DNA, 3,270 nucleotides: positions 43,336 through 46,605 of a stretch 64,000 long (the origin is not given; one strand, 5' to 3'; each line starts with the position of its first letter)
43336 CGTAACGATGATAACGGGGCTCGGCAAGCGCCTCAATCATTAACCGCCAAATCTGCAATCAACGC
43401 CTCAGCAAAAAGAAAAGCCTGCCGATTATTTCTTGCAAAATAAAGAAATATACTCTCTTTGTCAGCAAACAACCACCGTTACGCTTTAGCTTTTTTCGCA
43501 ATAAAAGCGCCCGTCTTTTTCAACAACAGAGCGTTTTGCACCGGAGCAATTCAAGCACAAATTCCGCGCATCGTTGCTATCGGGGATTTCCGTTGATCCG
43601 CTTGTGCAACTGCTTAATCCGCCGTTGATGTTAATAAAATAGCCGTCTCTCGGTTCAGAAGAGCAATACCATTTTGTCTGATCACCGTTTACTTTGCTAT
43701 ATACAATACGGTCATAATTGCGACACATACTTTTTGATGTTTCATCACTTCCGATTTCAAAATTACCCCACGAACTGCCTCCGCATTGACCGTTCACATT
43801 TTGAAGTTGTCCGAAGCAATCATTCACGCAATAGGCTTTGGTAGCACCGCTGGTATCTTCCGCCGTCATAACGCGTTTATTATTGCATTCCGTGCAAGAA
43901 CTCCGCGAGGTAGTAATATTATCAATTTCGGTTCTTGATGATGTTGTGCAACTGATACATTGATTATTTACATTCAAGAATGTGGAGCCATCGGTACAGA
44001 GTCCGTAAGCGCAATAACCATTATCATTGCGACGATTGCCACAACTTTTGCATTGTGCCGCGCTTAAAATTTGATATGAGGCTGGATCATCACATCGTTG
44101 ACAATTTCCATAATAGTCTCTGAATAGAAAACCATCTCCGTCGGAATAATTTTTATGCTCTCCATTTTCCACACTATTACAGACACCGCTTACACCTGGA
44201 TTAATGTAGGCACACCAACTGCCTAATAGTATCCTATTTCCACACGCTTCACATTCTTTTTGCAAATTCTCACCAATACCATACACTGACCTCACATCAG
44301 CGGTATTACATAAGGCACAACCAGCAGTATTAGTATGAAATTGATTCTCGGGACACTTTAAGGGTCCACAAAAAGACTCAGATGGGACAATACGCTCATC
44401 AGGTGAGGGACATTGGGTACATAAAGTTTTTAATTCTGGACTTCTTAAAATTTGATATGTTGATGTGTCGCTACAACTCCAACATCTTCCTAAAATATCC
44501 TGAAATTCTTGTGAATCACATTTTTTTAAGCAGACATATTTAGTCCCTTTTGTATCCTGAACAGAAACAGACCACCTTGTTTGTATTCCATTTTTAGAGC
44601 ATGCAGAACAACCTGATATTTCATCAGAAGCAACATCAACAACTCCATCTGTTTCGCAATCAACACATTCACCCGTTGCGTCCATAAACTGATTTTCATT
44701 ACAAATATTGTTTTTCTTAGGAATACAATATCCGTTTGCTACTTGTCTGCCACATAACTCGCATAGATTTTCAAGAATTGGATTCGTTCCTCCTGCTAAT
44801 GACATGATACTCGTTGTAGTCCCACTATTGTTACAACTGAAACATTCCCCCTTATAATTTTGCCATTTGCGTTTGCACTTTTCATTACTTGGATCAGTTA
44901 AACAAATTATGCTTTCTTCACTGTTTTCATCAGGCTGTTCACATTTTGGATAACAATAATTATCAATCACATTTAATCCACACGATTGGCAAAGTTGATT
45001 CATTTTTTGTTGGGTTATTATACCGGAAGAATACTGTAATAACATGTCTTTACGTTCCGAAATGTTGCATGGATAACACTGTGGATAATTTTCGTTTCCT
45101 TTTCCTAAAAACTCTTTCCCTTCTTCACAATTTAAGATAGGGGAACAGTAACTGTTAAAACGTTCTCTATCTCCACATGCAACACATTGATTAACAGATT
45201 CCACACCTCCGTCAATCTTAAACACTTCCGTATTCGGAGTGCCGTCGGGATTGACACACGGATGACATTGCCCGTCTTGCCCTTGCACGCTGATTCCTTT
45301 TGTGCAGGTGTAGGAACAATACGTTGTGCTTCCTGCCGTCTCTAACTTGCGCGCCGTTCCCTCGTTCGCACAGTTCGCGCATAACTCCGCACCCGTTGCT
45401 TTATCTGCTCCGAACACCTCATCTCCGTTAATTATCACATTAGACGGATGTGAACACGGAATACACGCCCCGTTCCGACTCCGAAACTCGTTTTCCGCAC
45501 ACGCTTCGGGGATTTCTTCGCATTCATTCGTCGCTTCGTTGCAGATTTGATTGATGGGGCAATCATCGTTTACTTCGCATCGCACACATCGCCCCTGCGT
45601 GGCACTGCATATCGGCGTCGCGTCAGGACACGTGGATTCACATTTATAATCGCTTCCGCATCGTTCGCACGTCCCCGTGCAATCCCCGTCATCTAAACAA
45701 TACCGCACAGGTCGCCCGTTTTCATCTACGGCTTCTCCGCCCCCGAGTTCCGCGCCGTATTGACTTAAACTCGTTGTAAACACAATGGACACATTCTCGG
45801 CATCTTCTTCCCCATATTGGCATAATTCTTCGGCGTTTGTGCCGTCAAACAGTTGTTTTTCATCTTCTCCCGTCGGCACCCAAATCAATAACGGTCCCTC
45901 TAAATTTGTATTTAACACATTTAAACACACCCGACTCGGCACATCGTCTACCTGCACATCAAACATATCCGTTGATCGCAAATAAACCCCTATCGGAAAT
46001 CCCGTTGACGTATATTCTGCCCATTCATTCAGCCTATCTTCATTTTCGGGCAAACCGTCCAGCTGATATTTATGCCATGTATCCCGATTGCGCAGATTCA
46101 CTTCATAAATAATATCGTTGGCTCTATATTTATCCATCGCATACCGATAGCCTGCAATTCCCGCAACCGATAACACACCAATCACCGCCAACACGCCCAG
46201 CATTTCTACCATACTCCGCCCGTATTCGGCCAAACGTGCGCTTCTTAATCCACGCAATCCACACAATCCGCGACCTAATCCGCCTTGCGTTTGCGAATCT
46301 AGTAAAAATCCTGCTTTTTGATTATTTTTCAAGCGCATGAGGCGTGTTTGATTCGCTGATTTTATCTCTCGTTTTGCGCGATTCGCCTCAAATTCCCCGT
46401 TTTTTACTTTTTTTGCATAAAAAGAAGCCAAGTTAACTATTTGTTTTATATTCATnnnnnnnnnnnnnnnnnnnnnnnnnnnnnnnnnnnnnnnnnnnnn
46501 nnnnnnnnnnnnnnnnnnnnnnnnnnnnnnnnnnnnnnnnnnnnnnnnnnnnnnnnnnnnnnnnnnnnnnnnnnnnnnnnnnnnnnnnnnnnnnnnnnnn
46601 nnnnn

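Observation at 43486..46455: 989-aa pilin-like protein carrying about ten tandem six-cysteine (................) modules, encoded alone between holA and thrS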

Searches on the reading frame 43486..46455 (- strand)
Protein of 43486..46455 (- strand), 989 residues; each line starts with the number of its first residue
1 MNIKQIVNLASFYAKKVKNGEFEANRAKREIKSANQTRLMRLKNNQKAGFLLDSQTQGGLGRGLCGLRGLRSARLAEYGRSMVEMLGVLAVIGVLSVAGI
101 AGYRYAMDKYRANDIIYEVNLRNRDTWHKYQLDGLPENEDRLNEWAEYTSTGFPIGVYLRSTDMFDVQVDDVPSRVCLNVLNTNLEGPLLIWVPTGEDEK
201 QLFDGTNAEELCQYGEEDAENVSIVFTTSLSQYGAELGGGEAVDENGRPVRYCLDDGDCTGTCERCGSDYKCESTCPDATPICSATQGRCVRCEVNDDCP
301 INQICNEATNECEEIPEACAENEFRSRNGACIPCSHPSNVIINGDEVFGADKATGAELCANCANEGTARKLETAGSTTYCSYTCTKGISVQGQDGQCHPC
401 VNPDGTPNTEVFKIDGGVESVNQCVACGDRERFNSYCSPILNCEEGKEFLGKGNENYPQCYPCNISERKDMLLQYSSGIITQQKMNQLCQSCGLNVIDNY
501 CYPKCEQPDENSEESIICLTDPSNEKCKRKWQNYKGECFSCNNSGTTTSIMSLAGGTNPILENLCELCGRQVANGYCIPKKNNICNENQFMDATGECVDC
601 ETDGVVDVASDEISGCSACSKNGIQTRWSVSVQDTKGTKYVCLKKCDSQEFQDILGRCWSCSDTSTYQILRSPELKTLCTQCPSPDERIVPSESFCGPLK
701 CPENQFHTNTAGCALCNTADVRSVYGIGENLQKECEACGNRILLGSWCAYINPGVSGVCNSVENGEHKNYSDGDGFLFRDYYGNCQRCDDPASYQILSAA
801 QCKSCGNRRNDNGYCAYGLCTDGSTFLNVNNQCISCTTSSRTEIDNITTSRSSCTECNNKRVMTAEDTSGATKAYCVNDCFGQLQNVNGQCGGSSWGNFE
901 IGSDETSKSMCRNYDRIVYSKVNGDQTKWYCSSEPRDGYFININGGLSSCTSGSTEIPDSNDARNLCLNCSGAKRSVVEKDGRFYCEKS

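Call 4: search_protein_families(library=pfam, proteins=[window:43486-46455:-], max_evalue=1)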
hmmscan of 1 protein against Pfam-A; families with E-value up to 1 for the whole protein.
window:43486-46455:- (989 aa): 1 family
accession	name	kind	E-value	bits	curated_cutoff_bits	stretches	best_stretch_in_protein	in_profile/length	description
PF00030.24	Crystall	-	0.81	10.3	25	0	720-772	20-68/82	Beta/Gamma crystallin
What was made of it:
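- On Giardia VSP: The whole protein gave no hit (call 4).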

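Call 5: search_protein_families(library=ncbifam, proteins=[window:43486-46455:-], max_evalue=1)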
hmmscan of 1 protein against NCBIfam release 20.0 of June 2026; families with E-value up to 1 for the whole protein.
window:43486-46455:- (989 aa): 0 families
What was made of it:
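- On Type IV pilin / class III (prepilin) signal: No hit on the whole protein (calls 4, 5).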

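Call 8: find_homologous_proteins(query=window:43486-46455:-, max_evalue=0.001)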
Query window:43486-46455:- (989 aa): 194 proteins with E <= 0.001 among 7661 candidates; the best 120 are listed.
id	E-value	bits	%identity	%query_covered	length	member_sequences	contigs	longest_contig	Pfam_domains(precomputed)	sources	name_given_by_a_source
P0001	0.0e+0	2168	93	100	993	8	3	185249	-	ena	-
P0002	0.0e+0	1638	73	100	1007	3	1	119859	-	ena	-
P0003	0.0e+0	1630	74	100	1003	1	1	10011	-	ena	-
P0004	0.0e+0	1617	72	100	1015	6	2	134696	-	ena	-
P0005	0.0e+0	1599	73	100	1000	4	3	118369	-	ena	-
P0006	0.0e+0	1594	73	100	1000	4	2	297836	-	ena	-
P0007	0.0e+0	1581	72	100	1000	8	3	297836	-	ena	-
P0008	0.0e+0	1571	71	100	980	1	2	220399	-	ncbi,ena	-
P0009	0.0e+0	1503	73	93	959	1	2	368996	-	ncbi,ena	-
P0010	0.0e+0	1484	72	93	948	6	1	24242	-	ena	-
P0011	0.0e+0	1443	71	93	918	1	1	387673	-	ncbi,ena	-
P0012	0.0e+0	1413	68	100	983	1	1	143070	-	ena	-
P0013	5.4e-217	741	43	93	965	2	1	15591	-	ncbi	-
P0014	1.1e-200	687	42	91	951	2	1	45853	-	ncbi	-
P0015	1.3e-171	591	40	93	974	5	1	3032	-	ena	-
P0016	1.5e-170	588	39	93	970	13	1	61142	-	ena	-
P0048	4.2e-113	397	36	94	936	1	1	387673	-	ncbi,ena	-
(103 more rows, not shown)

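Call 15: find_encoding_contigs(protein=P0016, flank=10000, max_places=4)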
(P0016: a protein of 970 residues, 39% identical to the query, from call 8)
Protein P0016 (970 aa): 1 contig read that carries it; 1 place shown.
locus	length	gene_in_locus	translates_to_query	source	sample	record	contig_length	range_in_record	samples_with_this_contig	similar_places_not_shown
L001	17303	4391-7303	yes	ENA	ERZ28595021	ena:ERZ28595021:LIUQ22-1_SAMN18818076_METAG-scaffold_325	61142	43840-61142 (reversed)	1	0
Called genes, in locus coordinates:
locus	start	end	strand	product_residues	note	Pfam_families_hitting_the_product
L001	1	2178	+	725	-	?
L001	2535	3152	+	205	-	PF00081:Sod_Fe_N, PF02777:Sod_Fe_C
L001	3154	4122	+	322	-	PF01073:3Beta_HSD, PF01370:Epimerase, PF02719:Polysacc_synt_2, PF04321:RmlD_sub_bind, PF05368:NmrA, PF07993:NAD_binding_4 (faint), PF13460:NAD_binding_10, PF16363:GDP_Man_Dehyd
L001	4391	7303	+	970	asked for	-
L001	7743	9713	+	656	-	-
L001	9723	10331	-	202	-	PF00881:Nitroreductase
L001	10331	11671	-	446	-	PF22694:CtpB_N-like, PF00595:PDZ, PF13180:PDZ_2, PF17820:PDZ_6, PF03572:Peptidase_S41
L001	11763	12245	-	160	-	PF00293:NUDIX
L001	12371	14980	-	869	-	PF00171:Aldedh, PF00465:Fe-ADH, PF13685:Fe-ADH_2 (weak), PF25137:ADH_Fe_C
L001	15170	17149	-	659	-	-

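Call 16: find_encoding_contigs(protein=P0048, flank=10000, max_places=3)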
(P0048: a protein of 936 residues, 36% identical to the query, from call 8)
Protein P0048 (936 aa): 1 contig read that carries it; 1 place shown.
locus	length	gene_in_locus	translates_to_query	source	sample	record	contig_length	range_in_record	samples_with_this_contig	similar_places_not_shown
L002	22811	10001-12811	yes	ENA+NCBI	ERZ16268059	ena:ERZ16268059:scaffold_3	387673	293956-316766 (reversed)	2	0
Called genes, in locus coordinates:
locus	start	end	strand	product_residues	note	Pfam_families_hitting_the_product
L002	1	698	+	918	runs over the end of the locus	-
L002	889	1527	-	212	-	PF13441:Gly-zipper_YMGG, PF05433:Rick_17kDa_Anti (weak), PF13488:Gly-zipper_Omp (weak), PF00691:OmpA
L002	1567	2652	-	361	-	PF01555:N6_N4_Mtase, PF18755:RAMA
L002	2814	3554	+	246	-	PF04402:SIMPL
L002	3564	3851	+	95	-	-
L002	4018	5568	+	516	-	PF04966:OprB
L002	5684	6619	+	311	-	PF03706:LPG_synthase_TM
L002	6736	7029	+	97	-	PF02583:Trns_repr_metal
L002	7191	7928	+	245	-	PF00106:adh_short, PF08659:KR, PF01370:Epimerase (weak), PF13460:NAD_binding_10, PF13561:adh_short_C2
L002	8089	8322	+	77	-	PF00550:PP-binding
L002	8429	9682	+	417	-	PF00109:ketoacyl-synt, PF00108:Thiolase_N (faint), PF02801:Ketoacyl-synt_C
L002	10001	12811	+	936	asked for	-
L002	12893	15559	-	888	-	PF01326:PPDK_N, PF00391:PEP-utilizers, PF02896:PEP-utilizers_C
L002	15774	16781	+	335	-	-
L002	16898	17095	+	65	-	-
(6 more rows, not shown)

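Call 30: predict_structure(alignment_id=A1)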
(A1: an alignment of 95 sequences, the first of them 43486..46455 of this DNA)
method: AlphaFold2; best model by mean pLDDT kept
length: 989 residues; sequences in the alignment: 95
mean_pLDDT: 84.0   pTM: 0.67
mean pLDDT of the five models: 84.0, 83.5, 82.3, 81.9, 81.8
residues with pLDDT >= 90: 534; 70-90: 326; 50-70: 45; < 50: 84
segments of 3 or more residues with pLDDT < 50: 1-83
pLDDT, mean of each block of 10 residues (from residue 1): 40 36 32 31 29 28 29 31 54 70 83 90 87 80 81 89 88 89 82 81 83 65 88 66 73 80 79 79 76 76 65 77 83 88 84 89 89 89 93 94 93 91 93 91 95 89 95 81 93 94 95 93 93 94 86 84 95 90 80 91 92 92 92 89 95 96 95 96 96 94 96 96 95 96 97 97 96 97 97 95 95 94 91 93 91 88 92 94 92 92 92 92 93 95 96 94 92 92 93
secondary structure, 60 per line:
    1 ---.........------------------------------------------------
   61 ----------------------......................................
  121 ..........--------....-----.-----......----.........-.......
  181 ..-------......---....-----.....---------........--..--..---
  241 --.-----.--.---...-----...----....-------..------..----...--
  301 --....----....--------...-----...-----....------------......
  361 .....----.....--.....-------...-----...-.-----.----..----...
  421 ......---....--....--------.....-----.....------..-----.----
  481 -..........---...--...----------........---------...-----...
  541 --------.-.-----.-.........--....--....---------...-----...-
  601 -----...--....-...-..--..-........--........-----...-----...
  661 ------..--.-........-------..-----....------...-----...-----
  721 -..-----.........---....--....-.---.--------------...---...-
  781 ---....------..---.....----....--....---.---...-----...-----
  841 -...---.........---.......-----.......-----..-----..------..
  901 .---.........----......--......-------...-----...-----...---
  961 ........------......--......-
elements in order (helices of 4 or more, strands of 3 or more residues): H4-12 H83-130 H139-142 E154-159 E164-172 H174-182 E190-195 E199-202 H208-212 E222-229 E264-266 E271-274 E303-306 E311-314 E323-325 E331-333 E339-342 H355-365 E370-374 E377-381 E389-391 E397-399 H418-426 E430-433 E436-439 E448-452 E458-462 H482-491 E495-497 E500-502 H513-520 E530-532 E538-540 H559-567 E570-573 E576-579 E589-591 E597-599 E606-608 H611-614 E627-634 E637-644 E650-652 E658-660 H673-680 E695-698 E705-707 E713-715 H729-737 E741-744 E747-750 E777-779 E784-787 H799-803 E808-811 E814-817 E825-827 E833-835 E842-844 H848-856 E860-866 E872-878 E899-901 H905-913 E918-923 E926-931 E939-941 E947-949 E955-957 H961-968 E975-980 E983-988
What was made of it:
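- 46066..46218 (-): Pilin alpha1 helix, residues 80-130: R+1 S M V E+5 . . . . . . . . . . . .... It is almost invariant across the family. The model has a helix at 83-130 (call 30).
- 45700..46065 (-): Globular pilin domain, residues 131-252, with the invariant Cys177/Cys212 pair (D-region-like disulfide). Beta-sheet at 154-229 (call 30).
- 45520..45699 (-): 12-Cys knot-like linker, residues 253-312. Modelled at pLDDT 65-80 (call 30).
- In the model the second CxxC lies inside the helix (residues 5 and 8 of the helix), not at its N-cap (call 30).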

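Call 33: fold_search(model_id=the predicted structure, library=pdb)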
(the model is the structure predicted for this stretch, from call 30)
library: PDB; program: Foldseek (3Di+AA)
matches with E <= 10: 217; with E <= 0.001: 0
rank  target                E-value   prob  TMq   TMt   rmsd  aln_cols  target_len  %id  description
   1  8uhf_F                1.2e-02  1.00  0.11  0.45   6.2       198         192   14  Cryo-EM of Vibrio cholerae toxin co-regulated pilus - asymmetric reconstruction (released 2023-12-06)
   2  9iuf_A                2.6e-02  1.00  0.12  0.46   7.4       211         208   13  Cryo-EM structure of the type IVb pilus from enterotoxigenic Escherichia coli (released 2025-05-28)
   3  8uhf_I                3.0e-02  1.00  0.12  0.49   5.7       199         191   14  Cryo-EM of Vibrio cholerae toxin co-regulated pilus - asymmetric reconstruction (released 2023-12-06)
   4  8uhf_E                6.7e-02  0.99  0.12  0.51   5.6       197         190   14  Cryo-EM of Vibrio cholerae toxin co-regulated pilus - asymmetric reconstruction (released 2023-12-06)
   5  8uhf_B                7.1e-02  0.98  0.12  0.47   5.2       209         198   14  Cryo-EM of Vibrio cholerae toxin co-regulated pilus - asymmetric reconstruction (released 2023-12-06)
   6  8uhf_D                9.3e-02  0.96  0.11  0.44   6.6       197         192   13  Cryo-EM of Vibrio cholerae toxin co-regulated pilus - asymmetric reconstruction (released 2023-12-06)
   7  3hrv_B                2.0e-01  0.92  0.10  0.45   4.9       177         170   14  Crystal structure of TcpA, a Type IV pilin from Vibrio cholerae El Tor biotype (released 2010-06-16)
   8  3s0t_B                3.7e-01  0.57  0.09  0.35   8.0       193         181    9  Crystal structure of the CofA Type IV pilin subunit from enterotoxigenic E. coli (released 2012-04-11)
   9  3s0t_A                5.7e-01  0.47  0.08  0.36   7.3       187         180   12  Crystal structure of the CofA Type IV pilin subunit from enterotoxigenic E. coli (released 2012-04-11)
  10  1oqv_A                6.0e-01  0.69  0.07  0.32   4.4       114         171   13  Structure of TcpA, the Type IV pilin subunit from the toxin co-regulated pilus of Vibrio cholerae classical biotype (released 2003-06-03)
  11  1q5f_MODEL_1_A        7.0e-01  0.38  0.08  0.38   6.8       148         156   12  NMR Structure of Type IVb pilin (PilS) from Salmonella typhi (released 2004-07-27)
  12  3eqe_A                7.4e-01  0.11  0.05  0.21  13.3       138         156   12  Crystal structure of the YubC protein from Bacillus subtilis. Northeast Structural Genomics Consortium target SR112. (released 2008-10-14)
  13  7e8t_C                9.2e-01  0.12  0.07  0.24  16.4       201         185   14  Monomer of Ypt32-TRAPPII (released 2022-02-09)
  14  3hrv_A                9.7e-01  0.51  0.07  0.31   4.2       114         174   13  Crystal structure of TcpA, a Type IV pilin from Vibrio cholerae El Tor biotype (released 2010-06-16)
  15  3eqe_B                1.1e+00  0.08  0.04  0.21  14.3       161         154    9  Crystal structure of the YubC protein from Bacillus subtilis. Northeast Structural Genomics Consortium target SR112. (released 2008-10-14)
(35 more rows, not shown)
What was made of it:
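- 45700..46065 (-): Foldseek top hits are TcpA, CofA and PilS, all type IVb pilins, with probability up to 1.0 and target TM-score 0.45-0.51 (call 33).
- On Type IV pilin / class III (prepilin) signal: Foldseek matches TcpA, CofA and PilS (call 33).
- On Type IVb pilin subclass: All significant fold matches are IVb pilins (call 33).
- Closest known: Type IVb minor pilins CofB. Same: The head of this protein matches the TcpA/CofA folds (call 33).
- The fold matches are pilins of type IVb pili (call 33).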

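Call 34: find_encoding_contigs(protein=window:43486-46455:-, flank=10000, max_places=4)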
Protein window:43486-46455:- (989 aa): no gene with exactly this product is on record in the collection.
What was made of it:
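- Tried and rejected: Exact look-up of the window protein found nothing (call 34).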

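Call 35: find_encoding_contigs(protein=P0001, flank=6000, max_places=3)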
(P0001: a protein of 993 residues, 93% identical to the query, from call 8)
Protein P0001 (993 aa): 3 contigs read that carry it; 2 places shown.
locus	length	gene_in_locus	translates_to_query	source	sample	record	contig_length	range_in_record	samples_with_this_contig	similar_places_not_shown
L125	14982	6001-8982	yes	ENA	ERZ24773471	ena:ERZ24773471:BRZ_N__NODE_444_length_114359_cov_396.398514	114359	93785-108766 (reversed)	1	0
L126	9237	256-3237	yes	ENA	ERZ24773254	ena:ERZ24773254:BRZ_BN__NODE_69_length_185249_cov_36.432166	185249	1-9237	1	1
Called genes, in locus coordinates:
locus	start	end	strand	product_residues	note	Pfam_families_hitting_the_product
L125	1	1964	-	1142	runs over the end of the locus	PF17757:UvrB_inter, PF21132:MFD_D3 (weak), PF02559:CarD_TRCF_RID, PF00270:DEAD, PF04851:ResIII, PF00271:Helicase_C, PF03461:TRCF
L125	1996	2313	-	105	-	-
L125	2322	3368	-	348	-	-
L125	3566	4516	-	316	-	-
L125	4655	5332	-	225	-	PF01863:YgjP-like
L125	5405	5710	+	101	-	-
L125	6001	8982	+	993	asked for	-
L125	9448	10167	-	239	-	-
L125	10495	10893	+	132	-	PF04076:BOF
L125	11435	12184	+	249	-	PF02666:PS_Dcarbxylase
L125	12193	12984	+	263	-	PF01066:CDP-OH_P_transf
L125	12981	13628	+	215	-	-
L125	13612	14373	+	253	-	PF00588:SpoU_methylase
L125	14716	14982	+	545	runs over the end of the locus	-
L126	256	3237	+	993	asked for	-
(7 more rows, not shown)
